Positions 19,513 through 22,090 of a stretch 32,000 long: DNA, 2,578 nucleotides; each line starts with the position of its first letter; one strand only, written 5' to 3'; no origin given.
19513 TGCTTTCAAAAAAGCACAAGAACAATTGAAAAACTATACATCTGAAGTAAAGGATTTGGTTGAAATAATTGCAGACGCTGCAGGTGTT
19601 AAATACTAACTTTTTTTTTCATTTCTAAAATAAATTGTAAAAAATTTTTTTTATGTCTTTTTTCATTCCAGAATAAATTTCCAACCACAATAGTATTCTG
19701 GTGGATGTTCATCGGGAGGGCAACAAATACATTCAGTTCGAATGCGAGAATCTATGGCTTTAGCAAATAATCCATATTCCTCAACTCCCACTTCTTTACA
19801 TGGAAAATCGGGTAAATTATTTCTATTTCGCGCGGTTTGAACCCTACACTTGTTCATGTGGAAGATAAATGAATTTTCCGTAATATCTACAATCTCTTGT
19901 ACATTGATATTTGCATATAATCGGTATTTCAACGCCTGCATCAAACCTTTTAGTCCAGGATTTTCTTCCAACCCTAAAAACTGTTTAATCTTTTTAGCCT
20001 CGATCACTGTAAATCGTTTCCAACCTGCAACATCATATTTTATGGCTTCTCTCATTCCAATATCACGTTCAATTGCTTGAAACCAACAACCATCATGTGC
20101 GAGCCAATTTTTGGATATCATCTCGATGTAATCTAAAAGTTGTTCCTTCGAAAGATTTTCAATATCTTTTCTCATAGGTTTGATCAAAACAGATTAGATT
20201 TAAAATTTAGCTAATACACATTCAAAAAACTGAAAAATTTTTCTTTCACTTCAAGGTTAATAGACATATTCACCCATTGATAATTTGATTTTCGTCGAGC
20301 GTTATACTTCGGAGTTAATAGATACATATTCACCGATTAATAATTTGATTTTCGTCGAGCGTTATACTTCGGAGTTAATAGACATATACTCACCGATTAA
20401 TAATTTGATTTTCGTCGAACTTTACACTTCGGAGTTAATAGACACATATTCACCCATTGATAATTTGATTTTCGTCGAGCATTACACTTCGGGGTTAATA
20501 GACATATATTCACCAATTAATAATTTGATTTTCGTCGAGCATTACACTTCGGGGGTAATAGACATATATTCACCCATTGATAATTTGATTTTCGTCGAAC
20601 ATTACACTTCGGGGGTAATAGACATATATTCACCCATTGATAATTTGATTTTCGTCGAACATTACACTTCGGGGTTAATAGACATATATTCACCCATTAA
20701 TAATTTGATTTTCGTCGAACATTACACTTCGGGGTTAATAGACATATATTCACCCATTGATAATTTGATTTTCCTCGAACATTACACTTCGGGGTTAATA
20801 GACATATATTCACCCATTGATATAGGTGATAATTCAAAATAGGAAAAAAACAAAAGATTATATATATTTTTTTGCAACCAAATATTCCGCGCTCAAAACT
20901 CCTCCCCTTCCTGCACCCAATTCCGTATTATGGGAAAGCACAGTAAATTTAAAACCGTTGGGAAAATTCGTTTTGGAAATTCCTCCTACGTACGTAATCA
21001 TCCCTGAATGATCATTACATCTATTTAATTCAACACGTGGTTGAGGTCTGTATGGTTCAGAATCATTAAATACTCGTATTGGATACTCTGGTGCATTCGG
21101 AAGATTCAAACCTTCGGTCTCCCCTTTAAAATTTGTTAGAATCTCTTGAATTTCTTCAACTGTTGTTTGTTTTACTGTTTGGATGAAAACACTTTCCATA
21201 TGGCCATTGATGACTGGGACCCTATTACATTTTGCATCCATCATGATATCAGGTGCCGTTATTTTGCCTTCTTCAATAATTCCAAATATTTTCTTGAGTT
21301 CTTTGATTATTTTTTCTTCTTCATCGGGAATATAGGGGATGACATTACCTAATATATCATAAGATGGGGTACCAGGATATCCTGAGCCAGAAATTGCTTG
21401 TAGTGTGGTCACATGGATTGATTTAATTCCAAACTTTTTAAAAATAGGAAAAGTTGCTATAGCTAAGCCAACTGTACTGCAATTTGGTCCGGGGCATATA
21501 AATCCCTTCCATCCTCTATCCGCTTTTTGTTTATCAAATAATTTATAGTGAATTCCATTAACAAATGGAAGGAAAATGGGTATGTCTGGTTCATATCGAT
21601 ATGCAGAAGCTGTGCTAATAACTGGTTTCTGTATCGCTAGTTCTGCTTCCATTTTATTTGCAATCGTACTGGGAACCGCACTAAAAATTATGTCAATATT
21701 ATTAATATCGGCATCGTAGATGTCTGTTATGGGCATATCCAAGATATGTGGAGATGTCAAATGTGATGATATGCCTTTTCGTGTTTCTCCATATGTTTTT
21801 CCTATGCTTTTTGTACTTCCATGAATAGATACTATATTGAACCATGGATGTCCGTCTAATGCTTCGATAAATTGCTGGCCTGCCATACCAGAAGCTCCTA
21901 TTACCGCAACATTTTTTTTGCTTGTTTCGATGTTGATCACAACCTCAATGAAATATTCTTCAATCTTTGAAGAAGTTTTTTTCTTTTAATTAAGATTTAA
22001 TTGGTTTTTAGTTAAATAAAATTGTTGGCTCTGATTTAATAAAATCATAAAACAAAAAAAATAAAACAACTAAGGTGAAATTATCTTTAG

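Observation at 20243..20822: Phase-exact 60-bp tandem array (about 9.7 copies) filling the gap between asd and a Cys-rich conserved gene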

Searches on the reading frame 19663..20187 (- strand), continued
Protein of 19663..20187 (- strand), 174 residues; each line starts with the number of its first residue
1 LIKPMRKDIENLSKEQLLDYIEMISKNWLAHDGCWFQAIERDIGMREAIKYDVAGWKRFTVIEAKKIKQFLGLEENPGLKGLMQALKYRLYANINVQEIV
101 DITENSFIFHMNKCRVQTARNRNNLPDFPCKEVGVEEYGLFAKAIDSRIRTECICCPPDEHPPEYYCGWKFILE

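Call 89: fold_search(model_id=the predicted structure, library=pdb)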
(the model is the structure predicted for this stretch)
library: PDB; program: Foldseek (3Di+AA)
matches with E <= 10: 357; with E <= 0.001: 3
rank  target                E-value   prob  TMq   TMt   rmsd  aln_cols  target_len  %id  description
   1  5frw_A                5.3e-04  1.00  0.56  0.48   4.5       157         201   14  crystal structure of the phenol-responsive sensory domain of the transcription activator PoxR with Phenol (released 2016-04-06)
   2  5frz_A                6.0e-04  1.00  0.56  0.50   4.2       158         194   14  crystal structure of the phenol-responsive sensory domain of the transcription activator PoxR with 3,4-dimethylphenol (released 2016-03-30)
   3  6iy8_B                8.6e-04  1.00  0.56  0.24   4.2       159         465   10  DmpR-phenol complex of Pseudomonas putida (released 2020-06-10)
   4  5fru_A                1.1e-03  1.00  0.57  0.51   4.3       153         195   12  crystal structure of the phenol-responsive sensory domain of the transcription activator PoxR (released 2016-03-30)
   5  6aq3_A                1.1e-03  1.00  0.50  0.52   5.8       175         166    6  Crystal structure of a trafficking protein particle complex subunit 3 from Naegleria fowleri covalently bound to palmi (released 2017-08-30)
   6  5frw_B                1.2e-03  1.00  0.56  0.50   4.3       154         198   14  crystal structure of the phenol-responsive sensory domain of the transcription activator PoxR with Phenol (released 2016-04-06)
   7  5frv_A                1.2e-03  1.00  0.56  0.49   4.2       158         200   14  crystal structure of the phenol-responsive sensory domain of the transcription activator PoxR in complex with 4-methyl (released 2016-03-30)
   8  5frx_A                1.8e-03  1.00  0.56  0.50   4.6       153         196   14  crystal structure of the phenol-responsive sensory domain of the transcription activator PoxR in complex with 4-nitrop (released 2016-03-30)
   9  5kbe_B                1.9e-03  1.00  0.55  0.47   4.4       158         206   10  CRYSTAL STRUCTURE OF THE AROMATIC SENSOR DOMAIN OF MOPR IN COMPLEX WITH PHENOL (released 2016-07-13)
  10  5kbh_A                2.2e-03  1.00  0.52  0.45   5.0       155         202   10  CRYSTAL STRUCTURE OF THE AROMATIC SENSOR DOMAIN OF MOPR IN COMPLEX WITH 3-CHLORO-PHENOL (released 2016-07-13)
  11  7u05_F                2.2e-03  1.00  0.49  0.46   5.7       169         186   11  Structure of the yeast TRAPPII-Rab11/Ypt32 complex in the closed/closed state (composite structure) (released 2022-04-27)
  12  6iy8_C                2.4e-03  1.00  0.58  0.24   4.1       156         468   11  DmpR-phenol complex of Pseudomonas putida (released 2020-06-10)
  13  6aq3_E                2.4e-03  1.00  0.58  0.58   4.5       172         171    8  Crystal structure of a trafficking protein particle complex subunit 3 from Naegleria fowleri covalently bound to palmi (released 2017-08-30)
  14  5kbe_A                2.4e-03  1.00  0.55  0.48   4.4       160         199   10  CRYSTAL STRUCTURE OF THE AROMATIC SENSOR DOMAIN OF MOPR IN COMPLEX WITH PHENOL (released 2016-07-13)
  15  7e8t_C                2.5e-03  1.00  0.54  0.51   6.1       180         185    8  Monomer of Ypt32-TRAPPII (released 2022-02-09)
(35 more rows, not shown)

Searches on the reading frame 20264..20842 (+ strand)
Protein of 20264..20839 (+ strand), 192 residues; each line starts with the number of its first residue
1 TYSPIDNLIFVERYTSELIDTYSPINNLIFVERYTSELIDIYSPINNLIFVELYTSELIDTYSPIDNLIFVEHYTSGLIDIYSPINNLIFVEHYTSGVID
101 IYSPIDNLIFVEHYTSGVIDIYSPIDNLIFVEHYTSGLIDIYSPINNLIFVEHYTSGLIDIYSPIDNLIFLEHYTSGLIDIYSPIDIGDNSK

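Call 10: search_protein_families(library=pfam, proteins=[window:20285-20842:+])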
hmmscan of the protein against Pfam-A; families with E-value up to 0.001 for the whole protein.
window:20285-20842:+ (185 aa): 1 family
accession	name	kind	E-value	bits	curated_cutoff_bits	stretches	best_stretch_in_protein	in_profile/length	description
PF17336.7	DUF5368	-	1.6e-06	28.8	25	0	136-172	61-98/112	Family of unknown function (DUF5368)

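Call 19: find_encoding_contigs(protein=window:20285-20842:+, flank=10000, max_places=10)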
Protein window:20285-20842:+ (185 aa): no gene with exactly this product is on record in the collection.

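Call 28: find_homologous_proteins(query=window:20264-20839:+, max_evalue=0.01)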
Query window:20264-20839:+: 3 candidates shared short words with the query, none scored E <= 0.01.

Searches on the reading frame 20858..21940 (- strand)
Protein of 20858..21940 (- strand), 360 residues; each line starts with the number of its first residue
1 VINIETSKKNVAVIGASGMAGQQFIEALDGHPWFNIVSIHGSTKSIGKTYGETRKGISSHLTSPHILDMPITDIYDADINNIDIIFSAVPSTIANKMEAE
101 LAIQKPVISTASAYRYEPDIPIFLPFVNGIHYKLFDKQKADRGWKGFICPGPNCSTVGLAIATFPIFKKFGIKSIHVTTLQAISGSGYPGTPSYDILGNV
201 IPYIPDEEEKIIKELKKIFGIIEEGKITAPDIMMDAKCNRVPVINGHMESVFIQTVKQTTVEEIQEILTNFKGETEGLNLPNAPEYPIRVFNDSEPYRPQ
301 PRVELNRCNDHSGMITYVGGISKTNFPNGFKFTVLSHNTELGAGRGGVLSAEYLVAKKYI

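Call 10: search_protein_families(library=pfam, proteins=[window:20858-21940:-])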
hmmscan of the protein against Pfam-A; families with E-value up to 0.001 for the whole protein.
window:20858-21940:- (360 aa): 3 families
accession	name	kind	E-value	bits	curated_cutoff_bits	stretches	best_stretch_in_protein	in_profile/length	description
PF02774.23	Semialdhyde_dhC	-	1.2e-30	107.5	26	1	165-339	3-182/184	Semialdehyde dehydrogenase, dimerisation domain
PF01118.30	Semialdhyde_dh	-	1.6e-24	87.1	26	1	10-132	1-118/121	Semialdehyde dehydrogenase, NAD binding domain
PF02800.25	Gp_dh_C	-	0.00015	21.8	24.4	0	234-272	72-110/158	Glyceraldehyde 3-phosphate dehydrogenase, C-terminal domain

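Call 13: find_related_loci(query=window:20858-21940:-, collection=genome_contigs, flank=10000)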
Query window:20858-21940:- (360 aa) in genome_contigs; peptide patterns used: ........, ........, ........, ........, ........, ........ (x = any residue, [..] = any of these).
37 stretches matched a pattern; 5 encode a relative of the query (tblastn E <= 1e-3); 5 distinct loci.
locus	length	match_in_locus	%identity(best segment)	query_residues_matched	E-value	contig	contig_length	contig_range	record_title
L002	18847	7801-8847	62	8-360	1e-150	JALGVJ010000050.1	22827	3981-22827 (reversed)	MAG: Promethearchaeota archaeon isolate Meg22_1012_Bin_233 Meg22_1012_Bin_233_scaffold_5624, whole genome shotgun sequen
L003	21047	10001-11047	54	8-360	2e-130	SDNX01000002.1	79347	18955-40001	MAG: Promethearchaeota archaeon isolate AMARA_1 AMARA-sed17-369, whole genome shotgun sequence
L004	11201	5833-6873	46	8-360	4e-102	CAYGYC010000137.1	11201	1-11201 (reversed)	MAG TPA_asm: uncultured archaeon isolate ERP119294_co4_332 genome assembly, contig: NODE_6045_length_11201_cov_7.109905,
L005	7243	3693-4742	48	4-359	4e-102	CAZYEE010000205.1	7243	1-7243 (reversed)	MAG TPA_asm: uncultured archaeon isolate binchicken_co19_528 genome assembly, contig: NODE_18092_length_7243_cov_4.57623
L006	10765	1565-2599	49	4-354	1e-101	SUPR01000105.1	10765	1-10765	MAG: Candidatus Helarchaeota ASGARD archaeon Hel_GB_B NODE_107_length_10765_cov_5.0451, whole genome shotgun sequence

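Call 18: find_encoding_contigs(protein=window:20858-21940:-, flank=10000, max_places=10)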
Protein window:20858-21940:- (360 aa): 3 contigs read that carry it; 1 place shown.
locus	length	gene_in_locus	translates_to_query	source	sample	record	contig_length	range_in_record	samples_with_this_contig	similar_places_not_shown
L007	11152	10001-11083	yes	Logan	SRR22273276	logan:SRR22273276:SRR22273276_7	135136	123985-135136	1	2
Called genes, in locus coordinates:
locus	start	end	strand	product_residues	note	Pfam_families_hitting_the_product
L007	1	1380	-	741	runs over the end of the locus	PF02359:CDC48_N, PF02933:CDC48_2, PF00004:AAA, PF05496:RuvB_N, PF07724:AAA_2 (weak), PF13191:AAA_16 (weak), PF17862:AAA_lid_3, PF00004:AAA, +22 more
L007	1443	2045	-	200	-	-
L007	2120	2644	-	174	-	PF17886:ArsA_HSP20 (weak), PF00011:HSP20 (weak)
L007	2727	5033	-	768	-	PF00989:PAS, PF08448:PAS_4, PF13426:PAS_9, PF08447:PAS_3, PF13426:PAS_9, PF08447:PAS_3, PF00512:HisKA, PF02518:HATPase_c, +4 more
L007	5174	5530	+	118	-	-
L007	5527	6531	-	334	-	PF00892:EamA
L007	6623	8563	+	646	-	-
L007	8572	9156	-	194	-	-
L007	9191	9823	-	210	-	-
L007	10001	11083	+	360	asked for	PF01118:Semialdhyde_dh, PF02774:Semialdhyde_dhC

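Call 31: find_related_loci(query=window:20858-21940:-, collection=metagenome_contigs, flank=6000)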
Query window:20858-21940:- (360 aa) in metagenome_contigs; peptide patterns used: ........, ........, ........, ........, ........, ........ (x = any residue, [..] = any of these).
94 stretches matched a pattern; 11 encode a relative of the query (tblastn E <= 1e-3); 11 distinct loci.
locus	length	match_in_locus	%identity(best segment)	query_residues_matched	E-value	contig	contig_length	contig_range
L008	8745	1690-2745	55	5-360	5e-132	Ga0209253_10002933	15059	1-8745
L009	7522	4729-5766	56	8-360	3e-131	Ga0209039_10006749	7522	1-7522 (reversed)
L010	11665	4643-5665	49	8-354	3e-103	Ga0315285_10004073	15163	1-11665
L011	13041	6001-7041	48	8-360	7e-103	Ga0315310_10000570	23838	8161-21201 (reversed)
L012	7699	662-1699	47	8-359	7e-102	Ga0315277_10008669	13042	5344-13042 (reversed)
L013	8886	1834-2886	47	4-360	8e-102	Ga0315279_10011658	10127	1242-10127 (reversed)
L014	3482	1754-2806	47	4-360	1e-103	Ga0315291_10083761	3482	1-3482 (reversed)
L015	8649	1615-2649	49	4-354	2e-101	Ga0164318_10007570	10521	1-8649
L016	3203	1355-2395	47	7-359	4e-99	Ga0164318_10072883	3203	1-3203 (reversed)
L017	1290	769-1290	44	8-180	4e-50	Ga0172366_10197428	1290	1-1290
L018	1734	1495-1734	38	4-85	1e-13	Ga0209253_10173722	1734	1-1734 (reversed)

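Call 78: search_protein_families(library=ncbifam, proteins=[window:20858-21940:-], max_evalue=0.01)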
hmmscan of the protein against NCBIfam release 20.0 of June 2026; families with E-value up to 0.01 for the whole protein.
window:20858-21940:- (360 aa): 11 families
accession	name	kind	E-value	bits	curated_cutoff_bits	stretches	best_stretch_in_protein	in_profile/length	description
NF006416.0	PRK08664.1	subfamily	1.3e-106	356.7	232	1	8-360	3-349/350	aspartate-semialdehyde dehydrogenase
TIGR00978.1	asd_EA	equivalog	3.7e-101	338.6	301.2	1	10-354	2-340/342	aspartate-semialdehyde dehydrogenase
NF011456.0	PRK14874.1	equivalog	1.3e-32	113.2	223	2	7-190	3-167/346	aspartate-semialdehyde dehydrogenase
TIGR01296.1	asd_B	equivalog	4.5e-30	104.9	324.2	2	10-190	1-163/339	aspartate-semialdehyde dehydrogenase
NF005229.0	PRK06728.1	equivalog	9.4e-30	103.6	628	2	9-188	6-166/347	aspartate-semialdehyde dehydrogenase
TIGR01850.1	argC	equivalog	1.6e-13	50.6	233.6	1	10-274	2-268/345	N-acetyl-gamma-glutamyl-phosphate reductase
NF005144.0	PRK06598.1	subfamily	1.9e-11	43.7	198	2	9-187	2-168/369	aspartate-semialdehyde dehydrogenase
NF005957.0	PRK08040.1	equivalog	1.9e-10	40.8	273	2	10-187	6-165/336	aspartate-semialdehyde dehydrogenase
TIGR01745.1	asd_gamma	equivalog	7.4e-07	28.5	402.9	0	9-187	1-167/366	aspartate-semialdehyde dehydrogenase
NF004224.0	PRK05671.1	equivalog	4e-06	26.5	284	0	9-188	5-165/336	aspartate-semialdehyde dehydrogenase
TIGR01534.1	GAPDH-I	equivalog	0.0059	15.8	367.2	0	234-271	231-268/330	type I glyceraldehyde-3-phosphate dehydrogenase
